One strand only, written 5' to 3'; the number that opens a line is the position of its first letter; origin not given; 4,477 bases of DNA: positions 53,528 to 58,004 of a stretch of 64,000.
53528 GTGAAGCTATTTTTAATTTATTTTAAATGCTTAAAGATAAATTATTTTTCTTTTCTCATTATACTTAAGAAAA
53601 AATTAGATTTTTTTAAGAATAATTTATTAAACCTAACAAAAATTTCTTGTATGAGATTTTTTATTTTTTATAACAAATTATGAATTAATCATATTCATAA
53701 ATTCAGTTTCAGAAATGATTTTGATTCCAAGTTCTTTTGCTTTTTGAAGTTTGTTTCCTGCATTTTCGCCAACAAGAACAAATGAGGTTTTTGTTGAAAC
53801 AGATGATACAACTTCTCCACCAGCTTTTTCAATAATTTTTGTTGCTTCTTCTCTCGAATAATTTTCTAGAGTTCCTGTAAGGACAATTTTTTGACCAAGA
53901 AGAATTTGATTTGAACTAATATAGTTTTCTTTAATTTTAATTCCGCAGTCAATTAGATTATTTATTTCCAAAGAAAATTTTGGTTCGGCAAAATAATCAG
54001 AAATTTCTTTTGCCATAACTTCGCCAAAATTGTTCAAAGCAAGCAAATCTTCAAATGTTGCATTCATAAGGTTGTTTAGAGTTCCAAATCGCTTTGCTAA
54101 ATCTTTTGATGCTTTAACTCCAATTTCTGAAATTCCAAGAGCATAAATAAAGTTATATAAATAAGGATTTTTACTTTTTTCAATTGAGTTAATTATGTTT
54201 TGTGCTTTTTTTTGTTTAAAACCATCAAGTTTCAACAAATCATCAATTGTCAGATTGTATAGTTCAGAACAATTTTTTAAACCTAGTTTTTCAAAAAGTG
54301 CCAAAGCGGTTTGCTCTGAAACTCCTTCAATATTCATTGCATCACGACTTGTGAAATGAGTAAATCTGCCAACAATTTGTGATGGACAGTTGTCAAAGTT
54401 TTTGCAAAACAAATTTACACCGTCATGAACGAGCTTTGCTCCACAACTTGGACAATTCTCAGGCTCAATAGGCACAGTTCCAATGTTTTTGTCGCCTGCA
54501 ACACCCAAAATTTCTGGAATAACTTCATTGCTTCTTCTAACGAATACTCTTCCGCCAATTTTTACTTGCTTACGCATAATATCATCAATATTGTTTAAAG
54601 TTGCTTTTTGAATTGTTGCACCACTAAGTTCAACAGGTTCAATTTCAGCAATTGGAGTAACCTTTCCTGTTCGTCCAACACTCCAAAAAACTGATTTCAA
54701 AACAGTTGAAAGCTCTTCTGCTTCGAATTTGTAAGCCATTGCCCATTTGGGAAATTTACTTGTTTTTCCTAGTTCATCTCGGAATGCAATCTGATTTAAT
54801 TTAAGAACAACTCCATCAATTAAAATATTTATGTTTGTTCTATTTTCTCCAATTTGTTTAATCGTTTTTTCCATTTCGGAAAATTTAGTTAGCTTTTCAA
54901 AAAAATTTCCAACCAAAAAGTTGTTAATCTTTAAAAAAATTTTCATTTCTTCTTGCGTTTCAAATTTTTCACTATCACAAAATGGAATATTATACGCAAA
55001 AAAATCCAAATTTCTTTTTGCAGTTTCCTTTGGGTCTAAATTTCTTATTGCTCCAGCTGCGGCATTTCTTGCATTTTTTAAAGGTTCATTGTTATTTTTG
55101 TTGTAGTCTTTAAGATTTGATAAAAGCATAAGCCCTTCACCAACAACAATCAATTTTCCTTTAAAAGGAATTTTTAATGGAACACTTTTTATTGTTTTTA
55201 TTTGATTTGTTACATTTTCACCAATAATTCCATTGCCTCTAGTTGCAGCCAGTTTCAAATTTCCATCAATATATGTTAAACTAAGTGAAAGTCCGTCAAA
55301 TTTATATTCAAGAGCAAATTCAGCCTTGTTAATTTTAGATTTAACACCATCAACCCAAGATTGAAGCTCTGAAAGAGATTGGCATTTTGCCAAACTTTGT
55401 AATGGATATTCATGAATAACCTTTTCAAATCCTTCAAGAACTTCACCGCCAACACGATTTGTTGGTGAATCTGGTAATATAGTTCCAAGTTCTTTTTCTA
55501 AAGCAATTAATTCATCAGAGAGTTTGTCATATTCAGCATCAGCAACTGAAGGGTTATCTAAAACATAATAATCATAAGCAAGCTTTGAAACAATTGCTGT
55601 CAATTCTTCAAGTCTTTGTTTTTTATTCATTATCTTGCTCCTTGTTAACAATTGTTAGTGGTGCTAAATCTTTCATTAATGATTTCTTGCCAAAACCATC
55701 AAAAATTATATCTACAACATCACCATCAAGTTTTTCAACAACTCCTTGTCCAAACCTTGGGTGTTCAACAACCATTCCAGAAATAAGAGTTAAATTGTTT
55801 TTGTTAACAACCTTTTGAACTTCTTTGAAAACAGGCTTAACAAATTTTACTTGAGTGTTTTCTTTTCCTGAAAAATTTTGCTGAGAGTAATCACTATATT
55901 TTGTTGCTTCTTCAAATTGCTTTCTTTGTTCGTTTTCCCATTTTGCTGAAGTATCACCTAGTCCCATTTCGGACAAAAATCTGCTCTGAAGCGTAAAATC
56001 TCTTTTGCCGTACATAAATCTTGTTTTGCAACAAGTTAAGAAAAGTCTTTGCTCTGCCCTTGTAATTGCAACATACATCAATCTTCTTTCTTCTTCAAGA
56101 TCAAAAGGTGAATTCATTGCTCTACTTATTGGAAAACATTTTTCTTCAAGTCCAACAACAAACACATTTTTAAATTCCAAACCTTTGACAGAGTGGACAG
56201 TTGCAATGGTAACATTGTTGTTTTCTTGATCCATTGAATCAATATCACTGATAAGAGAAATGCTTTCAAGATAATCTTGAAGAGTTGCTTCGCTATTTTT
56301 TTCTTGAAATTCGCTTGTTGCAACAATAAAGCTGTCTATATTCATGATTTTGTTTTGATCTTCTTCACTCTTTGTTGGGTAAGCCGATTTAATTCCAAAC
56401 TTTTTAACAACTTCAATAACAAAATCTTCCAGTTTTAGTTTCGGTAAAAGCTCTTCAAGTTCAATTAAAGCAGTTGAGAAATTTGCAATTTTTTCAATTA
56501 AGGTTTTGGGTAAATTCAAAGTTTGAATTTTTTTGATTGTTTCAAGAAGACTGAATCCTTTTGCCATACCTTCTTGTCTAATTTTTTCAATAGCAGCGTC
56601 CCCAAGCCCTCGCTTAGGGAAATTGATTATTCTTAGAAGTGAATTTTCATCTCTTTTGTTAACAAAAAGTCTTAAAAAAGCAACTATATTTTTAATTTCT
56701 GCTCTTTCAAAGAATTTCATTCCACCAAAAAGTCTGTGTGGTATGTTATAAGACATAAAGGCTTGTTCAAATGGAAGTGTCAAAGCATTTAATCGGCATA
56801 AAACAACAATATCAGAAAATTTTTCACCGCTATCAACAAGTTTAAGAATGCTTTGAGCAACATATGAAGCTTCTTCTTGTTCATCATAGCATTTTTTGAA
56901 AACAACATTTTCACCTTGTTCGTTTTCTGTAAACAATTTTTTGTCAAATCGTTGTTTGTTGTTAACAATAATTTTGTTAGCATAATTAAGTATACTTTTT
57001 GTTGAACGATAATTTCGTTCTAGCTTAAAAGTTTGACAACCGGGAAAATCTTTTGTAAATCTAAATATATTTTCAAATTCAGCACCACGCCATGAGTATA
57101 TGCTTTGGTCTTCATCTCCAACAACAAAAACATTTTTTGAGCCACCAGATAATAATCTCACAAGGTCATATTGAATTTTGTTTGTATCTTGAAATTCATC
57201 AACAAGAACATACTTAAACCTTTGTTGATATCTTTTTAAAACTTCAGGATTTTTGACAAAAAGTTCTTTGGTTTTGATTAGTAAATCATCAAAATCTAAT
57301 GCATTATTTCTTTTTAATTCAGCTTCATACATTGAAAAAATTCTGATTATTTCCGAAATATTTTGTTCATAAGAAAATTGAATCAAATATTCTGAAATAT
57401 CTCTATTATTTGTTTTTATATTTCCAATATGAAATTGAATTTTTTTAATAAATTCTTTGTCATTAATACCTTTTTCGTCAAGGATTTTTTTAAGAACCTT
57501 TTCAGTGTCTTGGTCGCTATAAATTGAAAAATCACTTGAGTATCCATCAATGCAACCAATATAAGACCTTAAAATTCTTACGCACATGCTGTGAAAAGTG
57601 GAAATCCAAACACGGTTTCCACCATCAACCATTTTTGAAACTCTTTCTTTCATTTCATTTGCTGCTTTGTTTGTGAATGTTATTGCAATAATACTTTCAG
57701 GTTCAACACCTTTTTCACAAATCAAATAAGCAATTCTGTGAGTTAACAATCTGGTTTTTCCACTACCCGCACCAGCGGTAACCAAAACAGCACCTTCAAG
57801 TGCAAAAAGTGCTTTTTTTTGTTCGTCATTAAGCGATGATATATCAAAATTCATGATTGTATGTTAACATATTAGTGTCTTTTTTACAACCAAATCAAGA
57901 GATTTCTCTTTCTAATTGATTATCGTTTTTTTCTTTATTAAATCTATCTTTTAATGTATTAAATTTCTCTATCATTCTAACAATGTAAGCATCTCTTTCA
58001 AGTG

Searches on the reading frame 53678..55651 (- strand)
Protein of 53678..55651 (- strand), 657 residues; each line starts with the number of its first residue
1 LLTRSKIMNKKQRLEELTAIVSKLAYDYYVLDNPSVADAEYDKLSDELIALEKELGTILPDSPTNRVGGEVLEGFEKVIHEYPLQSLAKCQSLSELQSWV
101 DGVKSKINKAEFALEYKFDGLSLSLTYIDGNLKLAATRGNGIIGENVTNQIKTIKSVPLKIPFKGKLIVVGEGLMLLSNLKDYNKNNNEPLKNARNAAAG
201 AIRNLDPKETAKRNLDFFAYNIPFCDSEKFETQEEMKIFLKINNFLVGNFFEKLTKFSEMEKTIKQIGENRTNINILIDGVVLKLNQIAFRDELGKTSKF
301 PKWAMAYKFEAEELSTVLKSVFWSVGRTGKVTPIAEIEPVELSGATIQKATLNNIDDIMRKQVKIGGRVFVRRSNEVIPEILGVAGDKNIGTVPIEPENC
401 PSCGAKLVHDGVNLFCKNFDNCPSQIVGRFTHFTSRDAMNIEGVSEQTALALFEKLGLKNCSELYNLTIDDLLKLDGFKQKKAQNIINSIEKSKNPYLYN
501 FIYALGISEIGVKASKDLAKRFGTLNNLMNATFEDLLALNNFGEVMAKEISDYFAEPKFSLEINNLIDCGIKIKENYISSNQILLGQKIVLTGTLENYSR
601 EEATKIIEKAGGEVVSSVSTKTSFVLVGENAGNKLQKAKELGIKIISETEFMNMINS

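Call 63: search_protein_families(library=pfam, proteins=[window:53678-55651:-], max_evalue=0.00001)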
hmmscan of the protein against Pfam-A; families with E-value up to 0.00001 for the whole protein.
window:53678-55651:- (657 aa): 6 families
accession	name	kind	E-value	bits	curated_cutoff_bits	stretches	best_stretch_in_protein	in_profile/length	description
PF01653.23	DNA_ligase_aden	-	2.9e-66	224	27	1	74-312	3-253/253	NAD-dependent DNA ligase adenylation domain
PF03120.22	DNA_ligase_OB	-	7.7e-27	93.4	32.9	1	316-389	2-75/79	NAD-dependent DNA ligase OB-fold domain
PF12826.13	HHH_2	-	3.1e-19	69.3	27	1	501-559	2-60/64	Helix-hairpin-helix motif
PF00533.33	BRCT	-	5.1e-16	59.1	21.3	1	582-655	4-78/78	BRCA1 C Terminus (BRCT) domain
PF14520.12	HHH_5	-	1.1e-13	51.9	27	1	437-491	3-56/57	Helix-hairpin-helix domain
PF12738.14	PTCB-BRCT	-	2.1e-08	34.5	22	1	588-647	2-60/63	twin BRCT domain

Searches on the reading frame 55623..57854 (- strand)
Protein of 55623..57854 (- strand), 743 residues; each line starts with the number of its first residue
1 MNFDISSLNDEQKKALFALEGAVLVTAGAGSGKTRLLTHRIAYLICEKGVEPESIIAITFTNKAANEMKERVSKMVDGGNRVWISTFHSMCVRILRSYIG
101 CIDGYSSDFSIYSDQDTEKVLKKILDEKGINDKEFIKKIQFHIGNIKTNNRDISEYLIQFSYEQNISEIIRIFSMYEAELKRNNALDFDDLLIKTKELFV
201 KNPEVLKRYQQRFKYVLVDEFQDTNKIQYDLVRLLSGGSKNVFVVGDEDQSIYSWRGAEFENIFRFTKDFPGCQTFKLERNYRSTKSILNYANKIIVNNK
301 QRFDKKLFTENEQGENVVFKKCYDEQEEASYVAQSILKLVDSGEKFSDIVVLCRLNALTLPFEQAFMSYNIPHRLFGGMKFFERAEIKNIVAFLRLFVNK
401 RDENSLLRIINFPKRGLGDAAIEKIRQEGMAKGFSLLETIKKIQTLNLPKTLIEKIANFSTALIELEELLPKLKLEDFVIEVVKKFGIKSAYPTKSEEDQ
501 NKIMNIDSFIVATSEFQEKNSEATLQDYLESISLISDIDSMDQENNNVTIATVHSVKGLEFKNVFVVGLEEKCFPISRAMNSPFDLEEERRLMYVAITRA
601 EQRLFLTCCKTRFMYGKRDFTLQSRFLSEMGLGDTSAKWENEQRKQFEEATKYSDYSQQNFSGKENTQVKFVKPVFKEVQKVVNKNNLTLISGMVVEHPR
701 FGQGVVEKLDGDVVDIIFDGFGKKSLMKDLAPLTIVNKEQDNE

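Call 63: search_protein_families(library=pfam, proteins=[window:55623-57854:-], max_evalue=0.00001)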
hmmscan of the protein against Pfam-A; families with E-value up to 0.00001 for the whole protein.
window:55623-57854:- (743 aa): 7 families
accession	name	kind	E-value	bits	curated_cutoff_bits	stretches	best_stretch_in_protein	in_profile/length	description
PF00580.27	UvrD-helicase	-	7.5e-92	308.3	23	1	8-271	1-271/271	UvrD/REP helicase N-terminal domain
PF13361.12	UvrD_C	-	8.2e-75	252.8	25.6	1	277-610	2-349/350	UvrD-like helicase C-terminal domain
PF13245.12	AAA_19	-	5e-25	88.7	25.1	1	13-254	2-132/134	AAA domain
PF01443.25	Viral_helicase1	-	2.6e-10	40.9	21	0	522-605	153-225/228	Viral superfamily 1 RNA helicase core domain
PF13538.12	UvrD_C_2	-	2.8e-10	40.3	27.4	1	548-606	2-51/52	UvrD-like helicase C-terminal domain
PF13087.12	AAA_12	-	3.5e-07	30.4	27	0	530-609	120-193/195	AAA domain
PF13604.12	AAA_30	-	9.5e-07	29.2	27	0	8-72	2-66/191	AAA domain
